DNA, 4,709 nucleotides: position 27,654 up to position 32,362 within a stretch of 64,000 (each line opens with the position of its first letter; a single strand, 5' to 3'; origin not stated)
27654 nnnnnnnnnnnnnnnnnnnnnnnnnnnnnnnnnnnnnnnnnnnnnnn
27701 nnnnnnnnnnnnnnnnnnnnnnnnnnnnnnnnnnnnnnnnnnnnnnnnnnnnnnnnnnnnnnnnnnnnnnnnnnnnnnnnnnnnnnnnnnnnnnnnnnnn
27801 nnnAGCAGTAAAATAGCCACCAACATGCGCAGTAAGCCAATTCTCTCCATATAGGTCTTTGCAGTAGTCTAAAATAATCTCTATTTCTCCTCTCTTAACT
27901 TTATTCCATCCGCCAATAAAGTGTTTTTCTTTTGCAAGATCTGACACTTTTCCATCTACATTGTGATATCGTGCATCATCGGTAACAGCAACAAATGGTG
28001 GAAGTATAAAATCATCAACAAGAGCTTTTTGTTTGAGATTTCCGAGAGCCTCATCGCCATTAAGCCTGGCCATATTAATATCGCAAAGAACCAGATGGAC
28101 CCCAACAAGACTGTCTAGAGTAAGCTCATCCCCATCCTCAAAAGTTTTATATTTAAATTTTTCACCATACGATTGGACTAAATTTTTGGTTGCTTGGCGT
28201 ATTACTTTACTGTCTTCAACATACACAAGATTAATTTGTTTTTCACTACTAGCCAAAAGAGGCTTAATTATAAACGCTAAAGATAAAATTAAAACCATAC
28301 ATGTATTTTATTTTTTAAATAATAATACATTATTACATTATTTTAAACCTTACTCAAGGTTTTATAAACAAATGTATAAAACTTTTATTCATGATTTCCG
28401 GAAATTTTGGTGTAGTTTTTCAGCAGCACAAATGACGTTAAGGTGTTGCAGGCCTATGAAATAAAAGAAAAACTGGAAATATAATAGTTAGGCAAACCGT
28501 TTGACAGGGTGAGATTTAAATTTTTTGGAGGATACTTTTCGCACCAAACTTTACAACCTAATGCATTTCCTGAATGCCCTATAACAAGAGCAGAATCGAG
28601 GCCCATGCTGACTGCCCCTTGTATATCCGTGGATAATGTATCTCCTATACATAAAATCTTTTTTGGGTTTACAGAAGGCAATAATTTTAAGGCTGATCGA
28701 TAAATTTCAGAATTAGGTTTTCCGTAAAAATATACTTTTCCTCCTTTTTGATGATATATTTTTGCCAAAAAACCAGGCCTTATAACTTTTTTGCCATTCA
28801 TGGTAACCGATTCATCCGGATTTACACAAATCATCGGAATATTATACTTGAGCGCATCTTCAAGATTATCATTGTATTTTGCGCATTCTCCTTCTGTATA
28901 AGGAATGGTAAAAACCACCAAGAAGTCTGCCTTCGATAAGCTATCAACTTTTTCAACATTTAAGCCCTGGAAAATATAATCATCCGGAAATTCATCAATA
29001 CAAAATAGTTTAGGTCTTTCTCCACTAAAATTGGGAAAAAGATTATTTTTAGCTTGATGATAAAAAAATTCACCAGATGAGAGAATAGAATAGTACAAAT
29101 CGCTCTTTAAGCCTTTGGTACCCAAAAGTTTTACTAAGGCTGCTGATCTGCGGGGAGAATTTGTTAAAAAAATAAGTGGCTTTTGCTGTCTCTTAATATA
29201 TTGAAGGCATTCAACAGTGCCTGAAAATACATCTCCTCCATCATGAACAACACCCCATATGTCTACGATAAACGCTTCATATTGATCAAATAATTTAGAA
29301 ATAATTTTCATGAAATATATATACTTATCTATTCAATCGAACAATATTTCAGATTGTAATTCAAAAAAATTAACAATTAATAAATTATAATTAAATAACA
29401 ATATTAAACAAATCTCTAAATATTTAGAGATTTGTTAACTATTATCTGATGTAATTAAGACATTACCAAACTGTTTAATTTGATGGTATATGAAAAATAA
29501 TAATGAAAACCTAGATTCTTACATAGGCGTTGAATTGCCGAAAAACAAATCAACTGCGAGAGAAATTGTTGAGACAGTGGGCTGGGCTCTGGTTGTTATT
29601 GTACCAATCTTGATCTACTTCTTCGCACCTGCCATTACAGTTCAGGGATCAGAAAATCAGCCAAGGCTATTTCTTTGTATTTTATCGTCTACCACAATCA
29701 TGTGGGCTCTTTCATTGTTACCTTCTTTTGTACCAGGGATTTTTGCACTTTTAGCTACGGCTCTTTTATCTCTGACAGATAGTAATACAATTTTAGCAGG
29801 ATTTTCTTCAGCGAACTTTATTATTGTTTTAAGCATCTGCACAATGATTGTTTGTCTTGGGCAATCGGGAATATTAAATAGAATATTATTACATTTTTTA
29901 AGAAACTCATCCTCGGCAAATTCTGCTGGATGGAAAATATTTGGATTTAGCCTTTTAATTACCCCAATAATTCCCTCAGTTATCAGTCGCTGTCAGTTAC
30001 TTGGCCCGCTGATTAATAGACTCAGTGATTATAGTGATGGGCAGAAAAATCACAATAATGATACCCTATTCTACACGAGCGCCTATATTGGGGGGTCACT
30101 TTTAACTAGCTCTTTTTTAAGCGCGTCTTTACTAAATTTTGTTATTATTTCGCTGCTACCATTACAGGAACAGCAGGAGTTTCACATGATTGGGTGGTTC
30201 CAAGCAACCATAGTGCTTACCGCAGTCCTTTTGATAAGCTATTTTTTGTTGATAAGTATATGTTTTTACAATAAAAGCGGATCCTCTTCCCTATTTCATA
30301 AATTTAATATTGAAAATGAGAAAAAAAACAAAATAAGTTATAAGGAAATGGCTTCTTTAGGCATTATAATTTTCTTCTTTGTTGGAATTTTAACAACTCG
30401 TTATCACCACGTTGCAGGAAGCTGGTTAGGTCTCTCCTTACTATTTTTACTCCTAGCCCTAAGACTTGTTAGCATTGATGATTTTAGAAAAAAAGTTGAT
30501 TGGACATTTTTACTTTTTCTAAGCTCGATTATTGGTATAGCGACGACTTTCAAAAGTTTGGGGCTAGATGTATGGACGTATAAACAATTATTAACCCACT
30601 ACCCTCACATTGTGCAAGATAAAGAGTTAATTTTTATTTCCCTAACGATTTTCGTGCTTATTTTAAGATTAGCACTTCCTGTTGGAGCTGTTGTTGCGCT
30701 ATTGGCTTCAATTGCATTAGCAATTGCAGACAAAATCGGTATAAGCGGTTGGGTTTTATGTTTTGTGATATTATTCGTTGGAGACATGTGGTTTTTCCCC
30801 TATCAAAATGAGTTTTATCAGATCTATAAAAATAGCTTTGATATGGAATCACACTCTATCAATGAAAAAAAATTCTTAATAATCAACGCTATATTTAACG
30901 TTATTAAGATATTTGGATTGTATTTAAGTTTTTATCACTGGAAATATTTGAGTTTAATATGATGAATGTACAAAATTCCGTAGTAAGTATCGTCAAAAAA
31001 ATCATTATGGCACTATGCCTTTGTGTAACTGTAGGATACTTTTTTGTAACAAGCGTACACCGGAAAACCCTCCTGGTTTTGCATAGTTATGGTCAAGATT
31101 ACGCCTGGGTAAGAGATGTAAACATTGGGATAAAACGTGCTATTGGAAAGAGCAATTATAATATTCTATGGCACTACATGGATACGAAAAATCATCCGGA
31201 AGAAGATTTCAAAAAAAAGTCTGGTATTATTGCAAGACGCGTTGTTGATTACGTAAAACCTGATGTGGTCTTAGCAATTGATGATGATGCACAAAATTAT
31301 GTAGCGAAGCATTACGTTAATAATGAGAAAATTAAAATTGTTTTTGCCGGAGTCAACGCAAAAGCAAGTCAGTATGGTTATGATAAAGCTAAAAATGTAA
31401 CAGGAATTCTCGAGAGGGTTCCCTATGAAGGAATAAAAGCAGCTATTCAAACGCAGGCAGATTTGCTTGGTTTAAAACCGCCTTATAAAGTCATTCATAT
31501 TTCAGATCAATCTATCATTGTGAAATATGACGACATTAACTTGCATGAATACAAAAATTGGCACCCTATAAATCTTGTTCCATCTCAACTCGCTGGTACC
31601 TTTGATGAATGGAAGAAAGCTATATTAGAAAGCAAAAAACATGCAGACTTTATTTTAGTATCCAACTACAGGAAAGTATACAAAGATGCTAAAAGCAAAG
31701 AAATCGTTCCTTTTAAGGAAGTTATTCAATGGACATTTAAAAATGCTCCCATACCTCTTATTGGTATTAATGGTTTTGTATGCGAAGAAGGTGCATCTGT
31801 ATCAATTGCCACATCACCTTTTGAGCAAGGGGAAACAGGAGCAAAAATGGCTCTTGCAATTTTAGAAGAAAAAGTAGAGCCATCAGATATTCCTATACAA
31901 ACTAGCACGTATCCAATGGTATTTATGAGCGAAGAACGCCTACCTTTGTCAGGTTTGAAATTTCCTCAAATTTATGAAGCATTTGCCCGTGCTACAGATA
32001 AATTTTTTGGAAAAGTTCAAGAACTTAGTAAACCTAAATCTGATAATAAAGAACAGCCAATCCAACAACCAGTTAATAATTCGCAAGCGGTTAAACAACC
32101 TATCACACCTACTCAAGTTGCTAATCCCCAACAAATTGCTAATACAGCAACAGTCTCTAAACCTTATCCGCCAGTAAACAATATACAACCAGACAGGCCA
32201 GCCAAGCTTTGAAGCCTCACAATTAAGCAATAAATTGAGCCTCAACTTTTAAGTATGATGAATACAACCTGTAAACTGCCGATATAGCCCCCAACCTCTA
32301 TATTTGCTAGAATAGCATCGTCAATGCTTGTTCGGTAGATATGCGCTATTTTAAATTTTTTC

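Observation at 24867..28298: Two signal-peptide-bearing receiver (CheY-like) domain paralogs bracket the phhA-phhB operon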

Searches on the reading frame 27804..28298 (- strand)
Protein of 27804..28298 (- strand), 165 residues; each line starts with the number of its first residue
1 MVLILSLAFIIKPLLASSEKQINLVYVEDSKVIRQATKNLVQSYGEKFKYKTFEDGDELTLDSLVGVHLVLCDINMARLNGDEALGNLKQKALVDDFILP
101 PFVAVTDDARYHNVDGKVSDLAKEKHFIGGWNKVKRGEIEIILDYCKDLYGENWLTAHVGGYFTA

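Call 19: search_protein_representatives(alignment_id=A1)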
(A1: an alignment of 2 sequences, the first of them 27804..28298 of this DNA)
Query: 2 sequences, 222 profile positions. Proteins with E-value up to 0.001 (for the whole library): 22; up to 1e-10: 13; up to 1e-30: 2. The best 22 are listed.
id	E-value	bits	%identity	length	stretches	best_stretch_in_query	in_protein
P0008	4.6e-127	438.5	-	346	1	1-215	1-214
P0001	8.2e-72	257.8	-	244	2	82-222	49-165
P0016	2.8e-25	105.7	-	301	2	93-218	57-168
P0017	1.9e-23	99.7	-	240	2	86-218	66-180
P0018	1.5e-19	86.9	-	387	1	71-216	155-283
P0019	4.1e-19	85.5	-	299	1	94-217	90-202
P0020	2.9e-18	82.7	-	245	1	94-219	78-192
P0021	1.4e-15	73.9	-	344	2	95-215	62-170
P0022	2.6e-15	73.1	-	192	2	79-220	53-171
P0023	7.3e-14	68.4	-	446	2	87-218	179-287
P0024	7.4e-13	65.1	-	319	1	95-211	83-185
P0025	5.5e-12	62.2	-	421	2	81-206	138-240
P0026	4.5e-11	59.2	-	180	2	94-206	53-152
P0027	3.3e-10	56.4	-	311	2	91-207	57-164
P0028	3.7e-10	56.3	-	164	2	95-205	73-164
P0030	1.4e-08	51.1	-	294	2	92-209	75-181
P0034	5.4e-04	36.1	-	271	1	98-207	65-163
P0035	5.8e-04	36.0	-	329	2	91-206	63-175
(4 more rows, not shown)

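Call 33: find_encoding_contigs(protein=P0016, flank=8000, max_places=3)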
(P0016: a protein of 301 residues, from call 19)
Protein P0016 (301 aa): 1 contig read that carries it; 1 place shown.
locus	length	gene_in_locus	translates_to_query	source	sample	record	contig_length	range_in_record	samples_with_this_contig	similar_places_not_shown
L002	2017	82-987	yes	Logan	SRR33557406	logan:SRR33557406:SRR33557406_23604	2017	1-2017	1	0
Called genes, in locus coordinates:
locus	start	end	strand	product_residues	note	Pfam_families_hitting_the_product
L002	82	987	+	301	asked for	-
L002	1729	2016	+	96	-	?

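Call 34: find_encoding_contigs(protein=P0017, flank=8000, max_places=3)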
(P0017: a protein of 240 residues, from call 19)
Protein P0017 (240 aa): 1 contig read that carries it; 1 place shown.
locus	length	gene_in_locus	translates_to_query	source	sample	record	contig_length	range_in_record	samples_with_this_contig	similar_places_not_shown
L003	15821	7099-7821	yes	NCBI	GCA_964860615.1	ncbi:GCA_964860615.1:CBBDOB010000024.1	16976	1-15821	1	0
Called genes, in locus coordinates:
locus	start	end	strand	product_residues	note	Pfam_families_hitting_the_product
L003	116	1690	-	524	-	-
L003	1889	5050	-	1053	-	PF04357:TamB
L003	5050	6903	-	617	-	PF07244:POTRA (faint), PF01103:Omp85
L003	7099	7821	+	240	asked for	-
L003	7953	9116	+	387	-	PF00083:Sugar_tr (weak), PF11700:ATG22 (weak), PF07690:MFS_1, PF00083:Sugar_tr, PF07690:MFS_1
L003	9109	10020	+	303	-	PF00892:EamA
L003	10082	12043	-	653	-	PF17963:Big_9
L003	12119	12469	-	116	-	PF00027:cNMP_binding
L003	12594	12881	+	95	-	-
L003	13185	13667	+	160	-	-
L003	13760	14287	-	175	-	PF01510:Amidase_2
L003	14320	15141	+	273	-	PF02698:DUF218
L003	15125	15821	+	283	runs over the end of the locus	PF00892:EamA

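Call 40: find_encoding_contigs(protein=P0034, flank=8000, max_places=2)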
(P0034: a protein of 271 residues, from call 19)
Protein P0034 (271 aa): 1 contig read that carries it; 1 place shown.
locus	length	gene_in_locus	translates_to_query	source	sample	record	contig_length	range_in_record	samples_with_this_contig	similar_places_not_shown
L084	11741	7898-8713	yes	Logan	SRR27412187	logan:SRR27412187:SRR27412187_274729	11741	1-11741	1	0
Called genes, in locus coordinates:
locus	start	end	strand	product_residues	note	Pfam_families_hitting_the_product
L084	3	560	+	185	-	?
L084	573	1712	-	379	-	PF00682:HMGL-like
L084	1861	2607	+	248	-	PF00106:adh_short, PF08659:KR, PF01370:Epimerase (weak), PF13561:adh_short_C2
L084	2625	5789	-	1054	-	PF04357:TamB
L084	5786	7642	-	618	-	PF07244:POTRA (faint), PF01103:Omp85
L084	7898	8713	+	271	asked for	-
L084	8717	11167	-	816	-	PF00580:UvrD-helicase, PF13245:AAA_19, PF13361:UvrD_C, PF13538:UvrD_C_2 (faint)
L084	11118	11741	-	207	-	?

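Call 41: find_encoding_contigs(protein=P0019, flank=8000, max_places=2)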
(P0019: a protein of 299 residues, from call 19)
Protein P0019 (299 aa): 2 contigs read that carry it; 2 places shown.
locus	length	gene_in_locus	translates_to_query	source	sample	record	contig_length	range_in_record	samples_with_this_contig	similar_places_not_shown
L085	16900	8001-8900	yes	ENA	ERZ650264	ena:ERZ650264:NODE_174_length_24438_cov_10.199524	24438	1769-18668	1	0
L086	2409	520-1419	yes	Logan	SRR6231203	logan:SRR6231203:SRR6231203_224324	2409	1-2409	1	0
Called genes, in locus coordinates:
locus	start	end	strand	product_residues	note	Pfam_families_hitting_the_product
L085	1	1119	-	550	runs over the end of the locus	-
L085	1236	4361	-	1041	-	PF04357:TamB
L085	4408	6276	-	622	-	PF07244:POTRA (faint), PF01103:Omp85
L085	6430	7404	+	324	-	-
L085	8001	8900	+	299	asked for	-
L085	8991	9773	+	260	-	-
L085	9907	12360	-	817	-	PF00580:UvrD-helicase, PF13245:AAA_19, PF13361:UvrD_C, PF13538:UvrD_C_2 (faint)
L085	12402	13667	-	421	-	PF07690:MFS_1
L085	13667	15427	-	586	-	PF12705:PDDEXK_1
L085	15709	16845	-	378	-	PF07690:MFS_1, PF00083:Sugar_tr, PF07690:MFS_1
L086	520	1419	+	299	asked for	-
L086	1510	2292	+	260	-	-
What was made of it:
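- Slot synteny: calls 34, 40, 41. Relatives have family genes in the same tamA-addA slot without phhAB (calls 34, 40, 41).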

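Call 42: find_encoding_contigs(protein=P0021, flank=8000, max_places=2)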
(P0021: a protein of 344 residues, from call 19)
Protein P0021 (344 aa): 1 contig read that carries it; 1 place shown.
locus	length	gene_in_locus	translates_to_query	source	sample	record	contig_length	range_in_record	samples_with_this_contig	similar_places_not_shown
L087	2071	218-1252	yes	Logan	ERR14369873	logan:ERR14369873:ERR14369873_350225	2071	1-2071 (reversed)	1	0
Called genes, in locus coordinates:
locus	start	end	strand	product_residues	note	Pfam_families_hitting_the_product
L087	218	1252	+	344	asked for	-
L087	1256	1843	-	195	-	-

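Call 51: find_encoding_contigs(protein=P0035, flank=10000, max_places=2)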
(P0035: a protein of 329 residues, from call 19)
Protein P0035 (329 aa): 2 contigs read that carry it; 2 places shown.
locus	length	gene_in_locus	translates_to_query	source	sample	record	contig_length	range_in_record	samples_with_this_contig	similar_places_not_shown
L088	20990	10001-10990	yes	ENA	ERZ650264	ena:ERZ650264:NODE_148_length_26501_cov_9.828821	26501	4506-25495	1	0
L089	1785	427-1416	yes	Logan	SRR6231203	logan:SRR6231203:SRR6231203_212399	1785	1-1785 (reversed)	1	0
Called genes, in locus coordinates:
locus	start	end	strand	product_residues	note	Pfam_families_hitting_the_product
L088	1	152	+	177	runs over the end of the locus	PF03734:YkuD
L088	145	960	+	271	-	PF01149:Fapy_DNA_glyco, PF06831:H2TH, PF06827:zf-FPG_IleRS (weak)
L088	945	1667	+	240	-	PF00378:ECH_1, PF16113:ECH_2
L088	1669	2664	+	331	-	PF00490:ALAD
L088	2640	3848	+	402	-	PF07690:MFS_1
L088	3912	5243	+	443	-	PF00089:Trypsin, PF13365:Trypsin_2, PF00595:PDZ (weak), PF17820:PDZ_6 (faint), PF13180:PDZ_2 (weak)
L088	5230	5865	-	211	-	PF02798:GST_N, PF13417:GST_N_3, PF13409:GST_N_2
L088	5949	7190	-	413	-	PF22458:RsmF-B_ferredox (weak), PF01209:Ubie_methyltran (weak), PF01189:Methyltr_RsmB-F, PF13649:Methyltransf_25 (faint), PF13847:Methyltransf_31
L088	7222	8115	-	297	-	PF01545:Cation_efflux, PF16916:ZT_dimer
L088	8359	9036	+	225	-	PF01464:SLT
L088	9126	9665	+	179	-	-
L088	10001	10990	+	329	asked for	-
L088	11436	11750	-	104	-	PF00085:Thioredoxin, PF00578:AhpC-TSA (weak), PF08534:Redoxin, PF13098:Thioredoxin_2, PF13905:Thioredoxin_8 (weak)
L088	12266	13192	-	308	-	PF01479:S4 (weak), PF00849:PseudoU_synth_2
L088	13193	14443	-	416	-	PF00817:IMS, PF11799:IMS_C, PF13438:DUF4113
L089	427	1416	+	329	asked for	-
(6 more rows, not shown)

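Call 52: find_encoding_contigs(protein=P0023, flank=10000, max_places=2)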
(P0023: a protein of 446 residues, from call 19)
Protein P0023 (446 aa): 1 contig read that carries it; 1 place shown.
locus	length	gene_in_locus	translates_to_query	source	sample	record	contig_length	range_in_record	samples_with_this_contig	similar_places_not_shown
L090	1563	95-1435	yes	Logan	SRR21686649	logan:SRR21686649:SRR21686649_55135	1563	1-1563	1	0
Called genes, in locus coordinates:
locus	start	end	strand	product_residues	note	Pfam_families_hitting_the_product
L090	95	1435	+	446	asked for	-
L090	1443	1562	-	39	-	?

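Call 70: search_protein_families(library=ncbifam, proteins=[P0016, P0017, P0019, P0035], max_evalue=0.1)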
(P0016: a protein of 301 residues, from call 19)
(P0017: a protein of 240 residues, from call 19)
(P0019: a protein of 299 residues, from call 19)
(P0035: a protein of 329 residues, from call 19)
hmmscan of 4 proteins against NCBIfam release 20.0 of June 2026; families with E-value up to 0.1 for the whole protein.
P0016 (301 aa): 2 families
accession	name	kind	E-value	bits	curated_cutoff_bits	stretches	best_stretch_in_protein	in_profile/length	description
NF001965.0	PRK00742.1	subfamily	0.0033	16.7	293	1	20-93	3-74/357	chemotaxis-specific protein-glutamate methyltransferase CheB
NF052445.1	RespRegMctR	equivalog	0.047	13.1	300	1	20-120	1-96/205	two-component system response regulator MctR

P0017 (240 aa): 4 families
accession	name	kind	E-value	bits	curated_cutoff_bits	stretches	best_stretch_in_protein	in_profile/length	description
NF007750.0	PRK10430.1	equivalog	0.0039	16.7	262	1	29-100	1-70/239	two-component system response regulator DcuR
NF000206.1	D_ala_D_lac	equivalog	0.053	12.5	550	1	64-123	101-159/342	D-alanine--(R)-lactate ligase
NF012217.1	D_ala_D_lac_VanA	exception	0.076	12.2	775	1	64-121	101-157/343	D-alanine--(R)-lactate ligase VanA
NF007018.1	PRK09483.1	equivalog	0.092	12.4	280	0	29-102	1-70/217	UvrY/SirA/GacA family response regulator transcription factor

P0019 (299 aa): 2 families
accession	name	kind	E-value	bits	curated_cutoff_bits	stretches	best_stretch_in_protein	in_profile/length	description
NF007750.0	PRK10430.1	equivalog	0.036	13.6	262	1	50-132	2-81/239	two-component system response regulator DcuR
NF007969.0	PRK10693.1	equivalog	0.047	12.7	329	1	99-129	48-80/337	two-component system response regulator RssB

P0035 (329 aa): 0 families

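Call 72: find_encoding_contigs(protein=P0018, flank=10000, max_places=2)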
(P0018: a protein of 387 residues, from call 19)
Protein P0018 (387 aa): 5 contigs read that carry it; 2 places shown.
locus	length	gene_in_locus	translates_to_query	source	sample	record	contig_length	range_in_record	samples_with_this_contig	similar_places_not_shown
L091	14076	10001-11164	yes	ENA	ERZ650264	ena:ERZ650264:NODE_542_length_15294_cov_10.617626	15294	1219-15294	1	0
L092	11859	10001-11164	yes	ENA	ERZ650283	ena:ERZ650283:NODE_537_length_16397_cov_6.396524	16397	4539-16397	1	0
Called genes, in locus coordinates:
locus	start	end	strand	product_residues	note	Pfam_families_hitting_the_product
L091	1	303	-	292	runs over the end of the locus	PF13276:HTH_21, PF00665:rve, PF13683:rve_3, PF13333:rve_2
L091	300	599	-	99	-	PF01527:HTH_Tnp_1, PF13384:HTH_23, PF13518:HTH_28 (weak)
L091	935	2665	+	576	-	-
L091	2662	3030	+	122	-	-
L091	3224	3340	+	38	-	-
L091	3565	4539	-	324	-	PF01548:DEDD_Tnp_IS110, PF02371:Transposase_20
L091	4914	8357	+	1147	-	-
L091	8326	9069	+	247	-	-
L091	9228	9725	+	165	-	-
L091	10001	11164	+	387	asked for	-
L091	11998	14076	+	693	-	?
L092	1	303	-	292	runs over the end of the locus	PF13276:HTH_21, PF00665:rve, PF13683:rve_3, PF13333:rve_2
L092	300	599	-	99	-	PF01527:HTH_Tnp_1, PF13384:HTH_23, PF13518:HTH_28 (weak)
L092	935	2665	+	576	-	-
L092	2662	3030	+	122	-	-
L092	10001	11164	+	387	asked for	-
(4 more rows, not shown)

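Call 73: find_encoding_contigs(protein=P0020, flank=10000, max_places=2)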
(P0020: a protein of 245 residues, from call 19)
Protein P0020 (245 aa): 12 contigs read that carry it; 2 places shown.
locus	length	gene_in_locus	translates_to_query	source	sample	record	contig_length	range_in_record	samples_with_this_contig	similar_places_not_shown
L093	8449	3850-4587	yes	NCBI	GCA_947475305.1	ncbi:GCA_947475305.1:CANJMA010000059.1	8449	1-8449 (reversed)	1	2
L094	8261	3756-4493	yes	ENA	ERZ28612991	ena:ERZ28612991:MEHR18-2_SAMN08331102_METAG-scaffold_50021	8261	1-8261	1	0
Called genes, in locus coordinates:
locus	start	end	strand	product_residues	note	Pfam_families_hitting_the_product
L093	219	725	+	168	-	-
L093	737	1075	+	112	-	-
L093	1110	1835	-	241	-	PF00696:AA_kinase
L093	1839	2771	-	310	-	PF25025:EF-Ts_N (weak), PF00889:EF_TS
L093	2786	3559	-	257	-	PF00318:Ribosomal_S2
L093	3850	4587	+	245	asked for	-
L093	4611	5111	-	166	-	PF03652:RuvX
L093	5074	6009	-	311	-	PF17773:UPF0176_N, PF00581:Rhodanese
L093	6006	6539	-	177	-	PF06242:TrcR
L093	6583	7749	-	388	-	PF00083:Sugar_tr, PF07690:MFS_1, PF12832:MFS_1_like (weak), PF00083:Sugar_tr (weak), PF07690:MFS_1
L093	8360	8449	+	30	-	?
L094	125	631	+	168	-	-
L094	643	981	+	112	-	-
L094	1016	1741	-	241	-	PF00696:AA_kinase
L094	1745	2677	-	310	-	PF25025:EF-Ts_N (weak), PF00889:EF_TS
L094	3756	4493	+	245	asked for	-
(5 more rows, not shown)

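Call 74: find_encoding_contigs(protein=P0030, flank=10000, max_places=2)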
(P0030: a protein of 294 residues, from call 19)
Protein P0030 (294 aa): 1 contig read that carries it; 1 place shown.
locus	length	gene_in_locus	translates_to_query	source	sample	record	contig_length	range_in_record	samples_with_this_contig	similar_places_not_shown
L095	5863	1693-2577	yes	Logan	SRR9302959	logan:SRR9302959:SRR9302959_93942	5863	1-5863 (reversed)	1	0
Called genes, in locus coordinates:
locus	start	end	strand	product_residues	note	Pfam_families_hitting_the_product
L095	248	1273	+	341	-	PF00474:SSF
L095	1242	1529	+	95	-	-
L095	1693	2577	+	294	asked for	-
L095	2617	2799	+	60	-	-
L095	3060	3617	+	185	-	PF00227:Proteasome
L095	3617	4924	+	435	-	PF00004:AAA (weak), PF07728:AAA_5 (faint), PF07724:AAA_2, PF00004:AAA (weak)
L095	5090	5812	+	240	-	-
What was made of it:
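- The tamAB adjacency is shared synteny among relatives and is lost for other copies, which sit at rpsB-tsf, in a transposase island, or near hslUV-like genes (calls 51, 72-74). Other copies sit in unrelated contexts (calls 51, 72-74).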

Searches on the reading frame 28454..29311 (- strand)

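Call 3: search_protein_families(library=pfam, proteins=[window:28454-29311:-], max_evalue=1)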
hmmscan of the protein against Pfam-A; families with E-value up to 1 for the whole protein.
window:28454-29311:- (285 aa): 4 families
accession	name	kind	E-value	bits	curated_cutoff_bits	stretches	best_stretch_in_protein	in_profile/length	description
PF13344.12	Hydrolase_6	-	1.9e-12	47.6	27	1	14-89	1-76/101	Haloacid dehalogenase-like hydrolase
PF00702.32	Hydrolase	-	6.7e-11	43.4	26.4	2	186-237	142-191/191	haloacid dehalogenase-like hydrolase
PF13242.12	Hydrolase_like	-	1.1e-10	41.7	22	1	196-243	2-48/75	HAD-hyrolase-like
PF13419.12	HAD_2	-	4.1e-06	27.5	23.8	1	193-243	130-178/178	Haloacid dehalogenase-like hydrolase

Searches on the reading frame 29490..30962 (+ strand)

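Call 3: search_protein_families(library=pfam, proteins=[window:29490-30962:+], max_evalue=1)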
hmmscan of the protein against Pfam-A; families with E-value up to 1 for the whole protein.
window:29490-30962:+ (490 aa): 3 families
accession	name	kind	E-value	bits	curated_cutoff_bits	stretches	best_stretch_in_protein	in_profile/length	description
PF00939.25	Na_sulph_symp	-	2.4e-17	63.5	27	1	35-488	9-470/472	Sodium:sulfate symporter transmembrane region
PF03600.22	CitMHS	-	3.6e-16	59.6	31.9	1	70-424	2-330/336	Citrate transporter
PF06808.19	DctM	-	3.8e-05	23.1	23.8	1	235-432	166-363/413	Tripartite ATP-independent periplasmic transporter, DctM component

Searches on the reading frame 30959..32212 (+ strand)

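Call 3: search_protein_families(library=pfam, proteins=[window:30959-32212:+], max_evalue=1)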
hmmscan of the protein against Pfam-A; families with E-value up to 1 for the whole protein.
window:30959-32212:+ (417 aa): 1 family
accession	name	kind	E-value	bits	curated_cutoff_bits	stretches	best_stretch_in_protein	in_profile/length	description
PF04392.18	ABC_sub_bind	-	4.2e-08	33.2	25.9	1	261-323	208-269/293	ABC transporter substrate binding protein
